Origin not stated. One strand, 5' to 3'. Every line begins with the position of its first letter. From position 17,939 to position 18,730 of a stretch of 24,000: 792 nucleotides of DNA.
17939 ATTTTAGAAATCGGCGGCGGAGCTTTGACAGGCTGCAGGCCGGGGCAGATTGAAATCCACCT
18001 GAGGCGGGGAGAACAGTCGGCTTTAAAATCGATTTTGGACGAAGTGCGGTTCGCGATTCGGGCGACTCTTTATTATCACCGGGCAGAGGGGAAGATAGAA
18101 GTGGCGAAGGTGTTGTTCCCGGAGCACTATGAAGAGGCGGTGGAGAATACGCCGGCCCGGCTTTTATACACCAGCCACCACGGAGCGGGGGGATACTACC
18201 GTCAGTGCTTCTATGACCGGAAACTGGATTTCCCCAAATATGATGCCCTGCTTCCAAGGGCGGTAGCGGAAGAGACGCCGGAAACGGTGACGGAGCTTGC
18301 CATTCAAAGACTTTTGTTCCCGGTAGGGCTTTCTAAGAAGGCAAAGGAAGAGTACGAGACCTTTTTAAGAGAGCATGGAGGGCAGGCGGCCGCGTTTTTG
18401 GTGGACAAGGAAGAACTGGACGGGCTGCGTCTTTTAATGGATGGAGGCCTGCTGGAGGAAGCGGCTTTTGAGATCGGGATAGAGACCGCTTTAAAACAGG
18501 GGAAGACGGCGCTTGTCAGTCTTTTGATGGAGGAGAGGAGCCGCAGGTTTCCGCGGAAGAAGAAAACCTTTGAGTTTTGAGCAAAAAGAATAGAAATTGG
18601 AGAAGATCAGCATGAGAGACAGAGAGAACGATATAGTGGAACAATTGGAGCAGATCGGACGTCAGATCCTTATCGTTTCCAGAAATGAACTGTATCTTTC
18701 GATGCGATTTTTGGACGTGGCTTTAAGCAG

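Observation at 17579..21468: Core trio: cytoplasmic BspA-type LRR protein, peptidase-like VWA protein and AAA_5 ATPase with coupled translation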

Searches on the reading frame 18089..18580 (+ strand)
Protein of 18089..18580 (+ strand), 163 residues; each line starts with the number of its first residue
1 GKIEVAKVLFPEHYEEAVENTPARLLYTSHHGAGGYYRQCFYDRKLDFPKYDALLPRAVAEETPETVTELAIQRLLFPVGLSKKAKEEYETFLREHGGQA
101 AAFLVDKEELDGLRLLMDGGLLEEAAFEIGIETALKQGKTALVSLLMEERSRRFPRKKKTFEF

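Call 51: find_homologous_proteins(query=A5, max_evalue=0.001)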
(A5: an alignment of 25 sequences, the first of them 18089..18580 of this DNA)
Query A5 (25 sequences) (163 aa, profile of the alignment): 88 proteins with E <= 0.001 among 3157 candidates.
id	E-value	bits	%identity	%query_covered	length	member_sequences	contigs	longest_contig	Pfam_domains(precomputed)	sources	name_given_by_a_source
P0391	7.6e-56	207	53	97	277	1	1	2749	-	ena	-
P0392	2.2e-55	205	53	97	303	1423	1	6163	PF13306.13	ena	-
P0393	2.8e-55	205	53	100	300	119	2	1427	PF13306.13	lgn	-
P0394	1.7e-54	202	53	97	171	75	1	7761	-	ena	-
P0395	3.9e-54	201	55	97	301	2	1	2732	PF13306.13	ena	-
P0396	6.7e-54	200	50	100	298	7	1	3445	PF13306.13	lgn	-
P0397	8.8e-54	200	56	98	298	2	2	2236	PF13306.13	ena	-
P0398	1.0e-53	200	55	96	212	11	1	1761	-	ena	-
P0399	1.9e-53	199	52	100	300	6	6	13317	PF13306.13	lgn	-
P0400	2.2e-53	199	53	97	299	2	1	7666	PF13306.13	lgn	-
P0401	3.0e-53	198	50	100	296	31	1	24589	PF13306.13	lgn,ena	-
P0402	3.4e-53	198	47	100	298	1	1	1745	PF13306.13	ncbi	-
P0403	1.3e-52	196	49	100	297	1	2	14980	PF13306.13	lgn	-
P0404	1.4e-52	196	54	98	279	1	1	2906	PF13306.13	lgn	-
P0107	2.3e-52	195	59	98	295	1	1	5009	PF13306.13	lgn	-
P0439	1.2e-43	167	28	94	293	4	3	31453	PF13306.13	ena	-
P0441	1.3e-43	167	28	96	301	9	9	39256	PF13306.13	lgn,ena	-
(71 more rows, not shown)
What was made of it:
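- Tried and rejected: Alternative N-terminal domains on the LRR family's C-terminal module (call 51).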

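Call 52: find_encoding_contigs(protein=P0441, flank=6000, max_places=2)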
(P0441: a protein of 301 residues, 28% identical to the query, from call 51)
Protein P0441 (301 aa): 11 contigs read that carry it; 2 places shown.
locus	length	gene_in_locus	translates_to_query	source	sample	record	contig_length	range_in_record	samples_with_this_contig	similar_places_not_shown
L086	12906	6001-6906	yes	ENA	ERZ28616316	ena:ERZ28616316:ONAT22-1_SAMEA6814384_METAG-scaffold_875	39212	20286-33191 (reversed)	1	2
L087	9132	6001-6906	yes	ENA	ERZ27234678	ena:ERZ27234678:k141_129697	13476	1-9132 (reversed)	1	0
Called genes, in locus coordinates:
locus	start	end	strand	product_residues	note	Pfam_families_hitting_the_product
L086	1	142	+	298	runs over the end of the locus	PF02645:DegV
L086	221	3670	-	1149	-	PF00289:Biotin_carb_N, PF02222:ATP-grasp, PF02786:CPSase_L_D2, PF07478:Dala_Dala_lig_C, PF02785:Biotin_carb_C, PF00682:HMGL-like, PF02436:PYC_OADA, PF00364:Biotin_lipoyl, +1 more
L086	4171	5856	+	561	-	PF13306:LRR_5, PF05725:FNIP (faint), PF13855:LRR_8 (faint), PF12799:LRR_4 (faint), PF13306:LRR_5, PF02368:Big_2, PF26918:Ig_Eae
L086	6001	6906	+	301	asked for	PF13306:LRR_5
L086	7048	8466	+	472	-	PF13203:DUF2201_N, PF09967:DUF2201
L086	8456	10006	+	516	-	PF13401:AAA_22 (weak), PF00004:AAA, PF07728:AAA_5 (weak)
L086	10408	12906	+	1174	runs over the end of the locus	PF01855:POR_N, PF17147:PFOR_II, PF01558:POR, PF10371:EKR, PF12837:Fer4_6 (weak), PF12838:Fer4_7, PF13183:Fer4_8 (weak), PF02775:TPP_enzyme_C, +4 more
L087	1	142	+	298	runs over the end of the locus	PF02645:DegV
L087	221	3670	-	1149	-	PF00289:Biotin_carb_N, PF02222:ATP-grasp, PF02786:CPSase_L_D2, PF07478:Dala_Dala_lig_C, PF02785:Biotin_carb_C, PF00682:HMGL-like, PF02436:PYC_OADA, PF00364:Biotin_lipoyl, +1 more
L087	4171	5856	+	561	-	PF13306:LRR_5, PF05725:FNIP (faint), PF13855:LRR_8 (faint), PF12799:LRR_4 (faint), PF13306:LRR_5, PF02368:Big_2, PF26918:Ig_Eae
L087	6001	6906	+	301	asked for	PF13306:LRR_5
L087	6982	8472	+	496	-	PF13203:DUF2201_N, PF09967:DUF2201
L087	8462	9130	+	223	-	?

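Call 53: find_encoding_contigs(protein=P0439, flank=6000, max_places=2)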
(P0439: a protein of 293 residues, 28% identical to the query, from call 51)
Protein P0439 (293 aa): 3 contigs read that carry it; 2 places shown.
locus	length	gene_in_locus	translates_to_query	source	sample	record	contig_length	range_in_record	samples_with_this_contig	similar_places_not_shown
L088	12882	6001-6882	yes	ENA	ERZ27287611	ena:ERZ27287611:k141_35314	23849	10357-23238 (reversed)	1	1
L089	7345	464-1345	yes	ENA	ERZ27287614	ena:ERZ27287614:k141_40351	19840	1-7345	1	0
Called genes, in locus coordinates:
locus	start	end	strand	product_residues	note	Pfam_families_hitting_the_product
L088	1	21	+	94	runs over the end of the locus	-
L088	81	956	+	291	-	PF02588:YitT_membrane, PF10035:DUF2179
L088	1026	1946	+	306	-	PF02645:DegV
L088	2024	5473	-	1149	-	PF00289:Biotin_carb_N, PF02222:ATP-grasp, PF02786:CPSase_L_D2, PF07478:Dala_Dala_lig_C, PF02785:Biotin_carb_C, PF00682:HMGL-like, PF02436:PYC_OADA, PF00364:Biotin_lipoyl, +2 more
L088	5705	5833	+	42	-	-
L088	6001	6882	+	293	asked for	PF13306:LRR_5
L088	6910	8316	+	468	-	PF13203:DUF2201_N, PF09967:DUF2201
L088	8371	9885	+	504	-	PF20030:bpMoxR (faint), PF13401:AAA_22 (weak), PF00004:AAA, PF07728:AAA_5 (weak)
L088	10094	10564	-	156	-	PF01381:HTH_3, PF12844:HTH_19, PF13443:HTH_26, PF13560:HTH_31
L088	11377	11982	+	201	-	-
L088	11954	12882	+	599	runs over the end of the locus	PF02574:S-methyl_trans, PF02219:MTHFR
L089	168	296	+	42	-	-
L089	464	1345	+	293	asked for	PF13306:LRR_5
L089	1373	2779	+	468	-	PF13203:DUF2201_N, PF09967:DUF2201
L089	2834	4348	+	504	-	PF20030:bpMoxR (faint), PF13401:AAA_22 (weak), PF00004:AAA, PF07728:AAA_5 (weak)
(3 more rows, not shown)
